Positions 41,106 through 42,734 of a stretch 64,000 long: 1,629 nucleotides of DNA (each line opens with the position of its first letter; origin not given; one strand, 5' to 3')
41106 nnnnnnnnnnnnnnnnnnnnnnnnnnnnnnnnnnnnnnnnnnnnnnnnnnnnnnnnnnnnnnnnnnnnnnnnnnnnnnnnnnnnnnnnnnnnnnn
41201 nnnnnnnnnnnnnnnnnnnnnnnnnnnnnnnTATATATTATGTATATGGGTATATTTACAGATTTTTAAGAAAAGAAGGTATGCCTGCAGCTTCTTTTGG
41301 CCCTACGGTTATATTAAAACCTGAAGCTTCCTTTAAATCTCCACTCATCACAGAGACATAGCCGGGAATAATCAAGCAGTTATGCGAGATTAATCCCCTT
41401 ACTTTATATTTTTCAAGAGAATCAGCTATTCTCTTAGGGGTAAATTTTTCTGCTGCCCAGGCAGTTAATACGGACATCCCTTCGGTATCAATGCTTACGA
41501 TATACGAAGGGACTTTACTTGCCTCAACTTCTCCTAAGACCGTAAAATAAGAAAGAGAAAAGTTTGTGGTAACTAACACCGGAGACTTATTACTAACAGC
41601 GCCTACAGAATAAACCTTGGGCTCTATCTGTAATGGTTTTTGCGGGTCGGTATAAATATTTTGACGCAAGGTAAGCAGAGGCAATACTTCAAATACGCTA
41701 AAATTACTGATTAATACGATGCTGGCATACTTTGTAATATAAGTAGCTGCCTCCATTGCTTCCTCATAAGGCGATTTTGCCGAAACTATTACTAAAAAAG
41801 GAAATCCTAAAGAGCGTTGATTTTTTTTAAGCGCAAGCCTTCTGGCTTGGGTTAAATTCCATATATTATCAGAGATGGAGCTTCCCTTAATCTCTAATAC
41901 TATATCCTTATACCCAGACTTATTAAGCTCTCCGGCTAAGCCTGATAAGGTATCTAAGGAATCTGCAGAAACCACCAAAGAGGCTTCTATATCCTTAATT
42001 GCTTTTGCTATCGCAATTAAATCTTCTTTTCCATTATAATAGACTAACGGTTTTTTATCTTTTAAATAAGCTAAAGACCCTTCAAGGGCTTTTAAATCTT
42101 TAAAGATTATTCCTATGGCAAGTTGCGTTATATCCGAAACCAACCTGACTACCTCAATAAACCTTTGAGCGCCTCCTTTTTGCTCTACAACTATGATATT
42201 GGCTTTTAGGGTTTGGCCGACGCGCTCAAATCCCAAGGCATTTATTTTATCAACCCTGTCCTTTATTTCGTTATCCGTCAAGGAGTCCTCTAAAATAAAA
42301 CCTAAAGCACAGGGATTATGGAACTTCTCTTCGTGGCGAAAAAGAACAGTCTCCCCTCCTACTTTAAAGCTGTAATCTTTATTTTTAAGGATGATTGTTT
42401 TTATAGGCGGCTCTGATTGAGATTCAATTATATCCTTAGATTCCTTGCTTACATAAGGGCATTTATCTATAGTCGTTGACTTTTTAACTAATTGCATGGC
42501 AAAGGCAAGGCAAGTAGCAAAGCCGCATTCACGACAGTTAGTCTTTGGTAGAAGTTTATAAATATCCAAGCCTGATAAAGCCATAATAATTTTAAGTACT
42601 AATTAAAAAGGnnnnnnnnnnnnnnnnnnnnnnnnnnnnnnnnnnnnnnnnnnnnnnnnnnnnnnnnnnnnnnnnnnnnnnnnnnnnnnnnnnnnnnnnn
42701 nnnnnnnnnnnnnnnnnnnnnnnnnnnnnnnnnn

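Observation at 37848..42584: Corrinoid iron-sulfur protein module (acsE-acsD-RACo-acsC) without CODH/ACS in the locus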

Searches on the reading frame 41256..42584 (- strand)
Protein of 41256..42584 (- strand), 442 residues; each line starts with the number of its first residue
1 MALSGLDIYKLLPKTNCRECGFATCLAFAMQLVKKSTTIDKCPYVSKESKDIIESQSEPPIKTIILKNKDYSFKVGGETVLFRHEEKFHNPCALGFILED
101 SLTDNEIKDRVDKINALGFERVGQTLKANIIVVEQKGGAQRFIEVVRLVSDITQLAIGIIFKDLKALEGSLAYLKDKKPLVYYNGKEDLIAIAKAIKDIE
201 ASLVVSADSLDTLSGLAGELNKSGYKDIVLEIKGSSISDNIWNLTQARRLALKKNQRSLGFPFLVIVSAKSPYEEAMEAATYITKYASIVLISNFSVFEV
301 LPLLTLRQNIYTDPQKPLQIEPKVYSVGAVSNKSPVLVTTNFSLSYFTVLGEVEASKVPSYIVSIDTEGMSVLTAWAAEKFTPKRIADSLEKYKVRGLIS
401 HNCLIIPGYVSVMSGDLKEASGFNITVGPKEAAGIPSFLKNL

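Call 3: search_protein_families(library=pfam, proteins=[window:41256-42584:-])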
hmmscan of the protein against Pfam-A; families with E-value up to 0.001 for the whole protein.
window:41256-42584:- (442 aa): 2 families
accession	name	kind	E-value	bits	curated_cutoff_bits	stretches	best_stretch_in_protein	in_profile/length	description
PF03599.22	CdhD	-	4.4e-85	286.2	24.8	1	66-438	4-386/387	CO dehydrogenase/acetyl-CoA synthase delta subunit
PF04060.18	FeS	-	1.7e-14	53.7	23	1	12-44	1-33/33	Putative Fe-S cluster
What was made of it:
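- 41256..42584 (-): acsC (cfsA): CFeSP large subunit, 442 aa, with an N-terminal [4Fe-4S] domain and a corrinoid-binding domain. PF04060 + PF03599 (call 3).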

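Call 4: search_protein_families(library=ncbifam, proteins=[window:41256-42584:-])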
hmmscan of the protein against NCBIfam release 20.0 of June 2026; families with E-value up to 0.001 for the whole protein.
window:41256-42584:- (442 aa): 8 families
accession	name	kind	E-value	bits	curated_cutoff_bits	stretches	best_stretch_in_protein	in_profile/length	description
NF003195.0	PRK04165.1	equivalog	2e-156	521.4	306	1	1-441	1-445/450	acetyl-CoA decarbonylase/synthase complex subunit gamma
NF040863.1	HgcA_corrinoid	equivalog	2.1e-17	63.3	275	1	319-441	29-151/325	mercury methylation corrinoid protein HgcA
NF043039.1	HgcAB_like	equivalog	5.6e-16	59.1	285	1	317-441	13-137/350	HgcAB-like fusion protein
NF041836.1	rnfB_Methano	equivalog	2.3e-06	27.3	445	1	7-48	42-83/265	Rnf electron transport complex subunit RnfB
TIGR01944.1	rnfB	subfamily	3.2e-06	26.8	68.7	1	8-45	40-76/190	RnfABCDGE type electron transport complex subunit B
NF006446.0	PRK08764.1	equivalog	4.2e-06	26.7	220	1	8-45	12-49/139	Rnf electron transport complex subunit RnfB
NF005505.0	PRK07118.1-4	equivalog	8.9e-06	25.4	378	1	7-46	42-81/265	Fe-S cluster domain-containing protein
NF005415.0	PRK06991.1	equivalog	0.0001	22.1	281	1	8-45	11-48/284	electron transport complex subunit RsxB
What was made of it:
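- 41256..42584 (-): NF003195 scores 521 bits against a cut-off of 306 (call 4).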

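Call 7: find_encoding_contigs(protein=window:41256-42584:-, flank=10000, max_places=6)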
Protein window:41256-42584:- (442 aa): 14 contigs read that carry it; 6 places shown.
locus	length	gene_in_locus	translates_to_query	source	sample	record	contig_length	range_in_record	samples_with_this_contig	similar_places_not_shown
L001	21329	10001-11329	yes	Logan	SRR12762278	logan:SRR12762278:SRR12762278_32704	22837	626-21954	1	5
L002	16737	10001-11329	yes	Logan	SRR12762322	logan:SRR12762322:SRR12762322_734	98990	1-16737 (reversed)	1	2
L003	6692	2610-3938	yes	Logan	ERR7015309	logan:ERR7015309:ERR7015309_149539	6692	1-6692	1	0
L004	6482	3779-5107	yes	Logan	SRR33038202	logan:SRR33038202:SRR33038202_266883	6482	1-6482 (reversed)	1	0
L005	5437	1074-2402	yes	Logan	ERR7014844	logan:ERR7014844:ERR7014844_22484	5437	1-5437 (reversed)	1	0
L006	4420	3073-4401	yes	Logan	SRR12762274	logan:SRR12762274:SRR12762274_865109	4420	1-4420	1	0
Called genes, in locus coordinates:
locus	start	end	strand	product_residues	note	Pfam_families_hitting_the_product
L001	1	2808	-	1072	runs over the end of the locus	-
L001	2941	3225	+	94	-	PF02686:GatC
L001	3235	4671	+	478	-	PF01425:Amidase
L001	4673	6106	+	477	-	PF02934:GatB_N, PF02637:GatB_Yqey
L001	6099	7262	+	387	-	PF22694:CtpB_N-like, PF00595:PDZ (weak), PF13180:PDZ_2, PF17820:PDZ_6, PF03572:Peptidase_S41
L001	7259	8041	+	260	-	PF04748:Polysacc_deac_2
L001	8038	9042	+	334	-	PF22521:HypF_C_2 (faint), PF00814:TsaD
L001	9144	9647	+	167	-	PF04519:Bactofilin, PF12728:HTH_17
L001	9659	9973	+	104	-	PF12728:HTH_17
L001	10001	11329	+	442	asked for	PF04060:FeS, PF03599:CdhD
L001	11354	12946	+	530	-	PF00111:Fer2 (weak), PF13510:Fer2_4 (weak), PF17651:Raco_middle, PF14574:RACo_C_ter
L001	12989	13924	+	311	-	PF03599:CdhD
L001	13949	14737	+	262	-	PF03599:CdhD, PF00809:Pterin_bind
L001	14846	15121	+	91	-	PF01219:DAGK_prokar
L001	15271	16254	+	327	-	PF01171:ATP_bind_3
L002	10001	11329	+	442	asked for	PF04060:FeS, PF03599:CdhD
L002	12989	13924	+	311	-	PF03599:CdhD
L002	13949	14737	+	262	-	PF03599:CdhD, PF00809:Pterin_bind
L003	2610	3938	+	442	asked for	PF04060:FeS, PF03599:CdhD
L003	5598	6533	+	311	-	PF03599:CdhD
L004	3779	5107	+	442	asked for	PF04060:FeS, PF03599:CdhD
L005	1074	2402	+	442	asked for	PF04060:FeS, PF03599:CdhD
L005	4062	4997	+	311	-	PF03599:CdhD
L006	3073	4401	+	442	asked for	PF04060:FeS, PF03599:CdhD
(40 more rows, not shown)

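Call 11: find_homologous_proteins(query=window:41256-42584:-, max_evalue=1e-20)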
Query window:41256-42584:- (442 aa): 8000 proteins with E <= 1e-20 among 8000 candidates; the best 120 are listed.
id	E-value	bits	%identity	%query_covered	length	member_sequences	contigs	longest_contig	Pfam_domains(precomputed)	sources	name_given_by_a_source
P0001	4.8e-257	870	90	100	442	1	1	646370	PF04060.19,PF03599.23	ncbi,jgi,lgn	jgi:acetyl-CoA decarbonylase/synthase, CODH/ACS complex subunit gamma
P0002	1.5e-216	737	76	100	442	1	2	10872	PF04060.19,PF03599.23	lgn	-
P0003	1.6e-214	730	74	100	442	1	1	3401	PF04060.19,PF03599.23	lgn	-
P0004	3.9e-204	696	71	100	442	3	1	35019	PF04060.19,PF03599.23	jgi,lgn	-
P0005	3.9e-191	653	68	100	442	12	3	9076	PF04060.19,PF03599.23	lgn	-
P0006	2.9e-189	647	67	100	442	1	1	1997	PF04060.19,PF03599.23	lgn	-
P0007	2.2e-188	644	67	100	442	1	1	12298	PF04060.19,PF03599.23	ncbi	-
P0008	3.0e-188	644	67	100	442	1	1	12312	PF04060.19,PF03599.23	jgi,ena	-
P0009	2.3e-185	634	64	100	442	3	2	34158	PF04060.19,PF03599.23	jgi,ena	-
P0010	6.2e-184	630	63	100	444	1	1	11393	PF04060.19,PF03599.23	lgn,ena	-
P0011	1.4e-183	628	65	100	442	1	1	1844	PF04060.19,PF03599.23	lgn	-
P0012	4.2e-183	627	65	100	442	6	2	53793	PF04060.19,PF03599.23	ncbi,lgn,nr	ncbi:MAG: acetyl-CoA decarbonylase/synthase complex subunit gamma [Candidatus Omnitrophica bacterium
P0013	7.5e-183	626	64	100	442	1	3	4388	PF04060.19,PF03599.23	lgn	-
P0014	1.3e-182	625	64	100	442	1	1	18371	PF04060.19,PF03599.23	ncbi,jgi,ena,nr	ncbi:MAG: acetyl-CoA decarbonylase/synthase complex subunit gamma [Candidatus Omnitrophica bacterium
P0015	1.5e-182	625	64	100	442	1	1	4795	PF04060.19,PF03599.23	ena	-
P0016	1.2e-181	622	65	100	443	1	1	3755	PF04060.19,PF03599.23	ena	-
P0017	1.4e-181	622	64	100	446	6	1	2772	PF04060.19,PF03599.23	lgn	-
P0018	4.6e-181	620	64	100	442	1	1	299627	PF04060.19,PF03599.23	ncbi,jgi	jgi:acetyl-CoA decarbonylase/synthase complex subunit gamma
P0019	6.8e-181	620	62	100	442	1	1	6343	PF04060.19,PF03599.23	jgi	-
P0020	7.8e-181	619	63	100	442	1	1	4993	PF04060.19,PF03599.23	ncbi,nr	ncbi:MAG: acetyl-CoA decarbonylase/synthase complex subunit gamma [Candidatus Omnitrophica bacterium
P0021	1.0e-180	619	64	100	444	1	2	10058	PF04060.19,PF03599.23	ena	-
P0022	2.1e-180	618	62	100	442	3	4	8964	PF04060.19,PF03599.23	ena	-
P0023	2.3e-180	618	64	100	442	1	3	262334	PF04060.19,PF03599.23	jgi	jgi:acetyl-CoA decarbonylase/synthase complex subunit gamma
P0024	2.4e-180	618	64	100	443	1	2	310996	PF04060.19,PF03599.23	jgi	jgi:acetyl-CoA decarbonylase/synthase complex subunit gamma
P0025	3.2e-180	617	64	100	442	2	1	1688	PF04060.19,PF03599.23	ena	-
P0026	2.0e-179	615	62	100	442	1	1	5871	PF04060.19,PF03599.23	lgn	-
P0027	2.0e-179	615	63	100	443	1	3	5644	PF04060.19,PF03599.23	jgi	jgi:acetyl-CoA decarbonylase/synthase complex subunit gamma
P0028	2.1e-179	615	62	100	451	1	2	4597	PF04060.19,PF03599.23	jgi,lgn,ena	-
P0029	2.2e-179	615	63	100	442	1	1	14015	PF04060.19,PF03599.23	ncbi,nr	ncbi:MAG: acetyl-CoA decarbonylase/synthase complex subunit gamma [Candidatus Omnitrophica bacterium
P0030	3.0e-179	614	63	100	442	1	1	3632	PF04060.19,PF03599.23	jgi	-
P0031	3.4e-179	614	62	100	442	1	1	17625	PF04060.19,PF03599.23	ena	-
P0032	4.4e-179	614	63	100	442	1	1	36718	PF04060.19,PF03599.23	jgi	-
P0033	5.6e-179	613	63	100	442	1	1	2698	PF04060.19,PF03599.23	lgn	-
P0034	6.7e-179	613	63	100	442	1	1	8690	PF04060.19,PF03599.23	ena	-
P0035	8.6e-179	613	62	100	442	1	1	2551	PF04060.19,PF03599.23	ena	-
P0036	1.3e-178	612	62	100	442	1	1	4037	PF04060.19,PF03599.23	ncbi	-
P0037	1.3e-178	612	63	100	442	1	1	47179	PF04060.19,PF03599.23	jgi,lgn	jgi:acetyl-CoA decarbonylase/synthase complex subunit gamma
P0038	1.3e-178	612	61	100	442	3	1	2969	PF04060.19,PF03599.23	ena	-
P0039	1.4e-178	612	63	100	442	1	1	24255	PF04060.19,PF03599.23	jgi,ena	-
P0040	1.8e-178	612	62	100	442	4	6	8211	PF04060.19,PF03599.23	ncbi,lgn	-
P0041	2.0e-178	611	60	100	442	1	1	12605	PF04060.19,PF03599.23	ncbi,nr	ncbi:MAG: acetyl-CoA decarbonylase/synthase complex subunit gamma [Candidatus Omnitrophica bacterium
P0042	2.7e-178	611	63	100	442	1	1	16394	PF04060.19,PF03599.23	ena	-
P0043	3.0e-178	611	61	100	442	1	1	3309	PF04060.19,PF03599.23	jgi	-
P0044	3.3e-178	611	62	100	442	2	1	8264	PF04060.19,PF03599.23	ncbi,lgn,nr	ncbi:MAG: acetyl-CoA decarbonylase/synthase complex subunit gamma [Candidatus Omnitrophica bacterium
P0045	5.9e-178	610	61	100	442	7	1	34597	PF04060.19,PF03599.23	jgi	jgi:acetyl-CoA decarbonylase/synthase, CODH/ACS complex subunit gamma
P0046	7.6e-178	609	62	100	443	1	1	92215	PF04060.19,PF03599.23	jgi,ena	-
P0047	8.7e-178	609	63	100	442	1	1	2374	PF04060.19,PF03599.23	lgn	-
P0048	8.8e-178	609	62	100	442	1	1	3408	PF04060.19,PF03599.23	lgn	-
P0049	9.5e-178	609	61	100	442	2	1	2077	PF04060.19,PF03599.23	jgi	-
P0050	1.0e-177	609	63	100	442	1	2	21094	PF04060.19,PF03599.23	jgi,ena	-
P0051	1.1e-177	609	61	100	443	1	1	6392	PF04060.19,PF03599.23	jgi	-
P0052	1.3e-177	609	63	100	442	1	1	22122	PF04060.19,PF03599.23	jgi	-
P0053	1.3e-177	609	63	100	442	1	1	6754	PF04060.19,PF03599.23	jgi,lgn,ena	-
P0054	1.4e-177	609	63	100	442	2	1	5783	PF04060.19,PF03599.23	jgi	-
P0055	1.4e-177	609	63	100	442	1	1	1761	PF04060.19,PF03599.23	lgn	-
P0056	2.0e-177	608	63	100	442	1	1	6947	PF04060.19,PF03599.23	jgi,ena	-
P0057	2.3e-177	608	63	100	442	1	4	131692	PF04060.19,PF03599.23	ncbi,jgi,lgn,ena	-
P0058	2.7e-177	608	62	100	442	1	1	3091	PF04060.19,PF03599.23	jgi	jgi:acetyl-CoA decarbonylase/synthase complex subunit gamma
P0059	2.7e-177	608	61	100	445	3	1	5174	PF04060.19,PF03599.23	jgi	-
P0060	2.8e-177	608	62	100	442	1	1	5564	PF04060.19,PF03599.23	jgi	jgi:acetyl-CoA decarbonylase/synthase complex subunit gamma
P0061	2.8e-177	608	61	100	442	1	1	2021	PF04060.19,PF03599.23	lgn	-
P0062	3.5e-177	607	63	100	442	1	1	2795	PF04060.19,PF03599.23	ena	-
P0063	3.5e-177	607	63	100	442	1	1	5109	PF04060.19,PF03599.23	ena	-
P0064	3.6e-177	607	62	100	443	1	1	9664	PF04060.19,PF03599.23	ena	-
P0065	4.0e-177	607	61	100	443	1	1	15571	PF04060.19,PF03599.23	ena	-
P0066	4.2e-177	607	62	100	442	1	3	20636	PF04060.19,PF03599.23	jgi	jgi:acetyl-CoA decarbonylase/synthase complex subunit gamma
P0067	4.5e-177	607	63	100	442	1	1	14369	PF04060.19,PF03599.23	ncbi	ncbi:MAG: acetyl-CoA decarbonylase/synthase complex subunit gamma [Candidatus Omnitrophota bacterium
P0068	4.6e-177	607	60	100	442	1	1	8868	PF04060.19,PF03599.23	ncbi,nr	ncbi:MAG: acetyl-CoA decarbonylase/synthase complex subunit gamma [Candidatus Omnitrophica bacterium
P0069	4.9e-177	607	62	100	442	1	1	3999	PF04060.19,PF03599.23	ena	-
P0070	5.4e-177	607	63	100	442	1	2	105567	PF04060.19,PF03599.23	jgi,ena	-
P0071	5.7e-177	607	62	100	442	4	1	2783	PF04060.19,PF03599.23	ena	-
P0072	5.8e-177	607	62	100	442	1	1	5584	PF04060.19,PF03599.23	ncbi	-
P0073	5.9e-177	607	63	100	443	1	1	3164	PF04060.19,PF03599.23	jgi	jgi:acetyl-CoA decarbonylase/synthase complex subunit gamma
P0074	6.1e-177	607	61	100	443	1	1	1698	PF04060.19,PF03599.23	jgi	jgi:acetyl-CoA decarbonylase/synthase complex subunit gamma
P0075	6.2e-177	607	62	100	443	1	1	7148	PF04060.19,PF03599.23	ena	-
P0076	6.2e-177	606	61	100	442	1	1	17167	PF04060.19,PF03599.23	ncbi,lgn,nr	ncbi:MAG: acetyl-CoA decarbonylase/synthase complex subunit gamma [Candidatus Omnitrophica bacterium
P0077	6.3e-177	606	62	100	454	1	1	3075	PF04060.19,PF03599.23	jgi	-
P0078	6.9e-177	606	63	100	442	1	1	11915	PF04060.19,PF03599.23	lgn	-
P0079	7.3e-177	606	62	100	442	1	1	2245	PF04060.19,PF03599.23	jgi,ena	-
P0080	8.7e-177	606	63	100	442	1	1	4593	PF04060.19,PF03599.23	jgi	jgi:acetyl-CoA decarbonylase/synthase complex subunit gamma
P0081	9.3e-177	606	61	100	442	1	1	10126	PF04060.19,PF03599.23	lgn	-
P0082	1.0e-176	606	62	100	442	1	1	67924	PF04060.19,PF03599.23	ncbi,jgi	ncbi:MAG: acetyl-CoA decarbonylase/synthase complex subunit gamma [Candidatus Omnitrophota bacterium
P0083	1.3e-176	605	62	100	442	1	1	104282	PF04060.19,PF03599.23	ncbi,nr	ncbi:MAG: hypothetical protein A2166_01875 [Omnitrophica WOR_2 bacterium RBG_13_41_10]|nr:MAG: hypot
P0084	1.4e-176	605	63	100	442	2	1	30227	PF04060.19,PF03599.23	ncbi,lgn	-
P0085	1.5e-176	605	63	100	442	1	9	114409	PF04060.19,PF03599.23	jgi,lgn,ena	jgi:acetyl-CoA decarbonylase/synthase complex subunit gamma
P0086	1.5e-176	605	61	100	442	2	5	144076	PF04060.19,PF03599.23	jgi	jgi:acetyl-CoA decarbonylase/synthase complex subunit gamma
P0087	1.9e-176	605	63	100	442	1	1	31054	PF04060.19,PF03599.23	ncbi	ncbi:MAG: acetyl-CoA decarbonylase/synthase complex subunit gamma [Candidatus Omnitrophota bacterium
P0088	2.0e-176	605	62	100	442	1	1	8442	PF04060.19,PF03599.23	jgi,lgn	jgi:acetyl-CoA decarbonylase/synthase complex subunit gamma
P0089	2.0e-176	605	62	100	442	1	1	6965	PF04060.19,PF03599.23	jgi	jgi:acetyl-CoA decarbonylase/synthase complex subunit gamma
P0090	2.0e-176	605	61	100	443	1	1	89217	PF04060.19,PF03599.23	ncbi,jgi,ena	ncbi:MAG: acetyl-CoA decarbonylase/synthase complex subunit gamma [Candidatus Omnitrophota bacterium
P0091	2.0e-176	605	61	100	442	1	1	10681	PF04060.19,PF03599.23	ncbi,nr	ncbi:MAG: acetyl-CoA decarbonylase/synthase complex subunit gamma [Candidatus Omnitrophica bacterium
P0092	2.3e-176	605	63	100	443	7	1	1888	PF04060.19,PF03599.23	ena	-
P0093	2.6e-176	604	61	100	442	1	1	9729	PF04060.19,PF03599.23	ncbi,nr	ncbi:MAG: acetyl-CoA decarbonylase/synthase complex subunit gamma [Candidatus Omnitrophica bacterium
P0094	2.7e-176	604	63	100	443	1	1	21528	PF04060.19,PF03599.23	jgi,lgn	jgi:acetyl-CoA decarbonylase/synthase complex subunit gamma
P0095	2.8e-176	604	61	100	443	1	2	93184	PF04060.19,PF03599.23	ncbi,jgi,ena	ncbi:MAG: acetyl-CoA decarbonylase/synthase complex subunit gamma [Candidatus Omnitrophota bacterium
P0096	2.9e-176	604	62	100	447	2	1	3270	PF04060.19,PF03599.23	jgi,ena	-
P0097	2.9e-176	604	62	100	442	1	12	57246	PF04060.19,PF03599.23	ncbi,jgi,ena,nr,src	ncbi:MAG: acetyl-CoA decarbonylase/synthase complex subunit gamma [Omnitrophica WOR_2 bacterium RIFC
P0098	3.8e-176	604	61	100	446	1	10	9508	PF04060.19,PF03599.23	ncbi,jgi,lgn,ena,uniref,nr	ncbi:MAG: acetyl-CoA decarbonylase/synthase complex subunit gamma [Candidatus Omnitrophica bacterium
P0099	3.9e-176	604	62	100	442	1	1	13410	PF04060.19,PF03599.23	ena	-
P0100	3.9e-176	604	62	100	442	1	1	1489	PF04060.19,PF03599.23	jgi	jgi:acetyl-CoA decarbonylase/synthase complex subunit gamma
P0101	4.0e-176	604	61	100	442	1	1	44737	PF04060.19,PF03599.23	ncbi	ncbi:MAG: acetyl-CoA decarbonylase/synthase complex subunit gamma [Candidatus Omnitrophota bacterium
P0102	4.2e-176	604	61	100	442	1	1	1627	PF04060.19,PF03599.23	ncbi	-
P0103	4.4e-176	604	61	100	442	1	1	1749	PF04060.19,PF03599.23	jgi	jgi:acetyl-CoA decarbonylase/synthase complex subunit gamma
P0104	5.2e-176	603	62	100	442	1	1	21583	PF04060.19,PF03599.23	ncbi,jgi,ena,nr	ncbi:acetyl-CoA decarbonylase/synthase complex subunit gamma [bacterium]|nr:MAG: acetyl-CoA decarbon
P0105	5.6e-176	603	63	100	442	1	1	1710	PF04060.19,PF03599.23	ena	-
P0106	5.9e-176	603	63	100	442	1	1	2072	PF04060.19,PF03599.23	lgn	-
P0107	6.5e-176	603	63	100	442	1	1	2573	PF04060.19,PF03599.23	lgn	-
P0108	7.4e-176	603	63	100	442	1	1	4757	PF04060.19,PF03599.23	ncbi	-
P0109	7.6e-176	603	62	100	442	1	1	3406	PF04060.19,PF03599.23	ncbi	-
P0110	8.4e-176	603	61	100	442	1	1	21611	PF04060.19,PF03599.23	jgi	-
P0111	8.5e-176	603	62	100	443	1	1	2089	PF04060.19,PF03599.23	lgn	-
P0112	1.0e-175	602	62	100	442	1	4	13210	PF04060.19,PF03599.23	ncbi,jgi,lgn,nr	ncbi:MAG: acetyl-CoA decarbonylase/synthase complex subunit gamma [Candidatus Omnitrophica bacterium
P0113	1.1e-175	602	61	100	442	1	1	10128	PF04060.19,PF03599.23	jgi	jgi:acetyl-CoA decarbonylase/synthase complex subunit gamma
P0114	1.1e-175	602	60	100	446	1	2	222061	PF04060.19,PF03599.23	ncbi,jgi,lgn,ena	-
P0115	1.3e-175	602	62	100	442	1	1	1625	PF04060.19,PF03599.23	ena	-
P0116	1.5e-175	602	62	100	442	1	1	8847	PF04060.19,PF03599.23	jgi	jgi:acetyl-CoA decarbonylase/synthase complex subunit gamma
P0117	1.7e-175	602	61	100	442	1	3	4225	PF04060.19,PF03599.23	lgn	-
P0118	1.7e-175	602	62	100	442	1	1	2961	PF04060.19,PF03599.23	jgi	-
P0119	1.9e-175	602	62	100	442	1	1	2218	PF04060.19,PF03599.23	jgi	-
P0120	2.1e-175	601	62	100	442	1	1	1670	PF04060.19,PF03599.23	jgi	-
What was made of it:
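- The best AcsC hits are all Omnitrophota (call 11).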
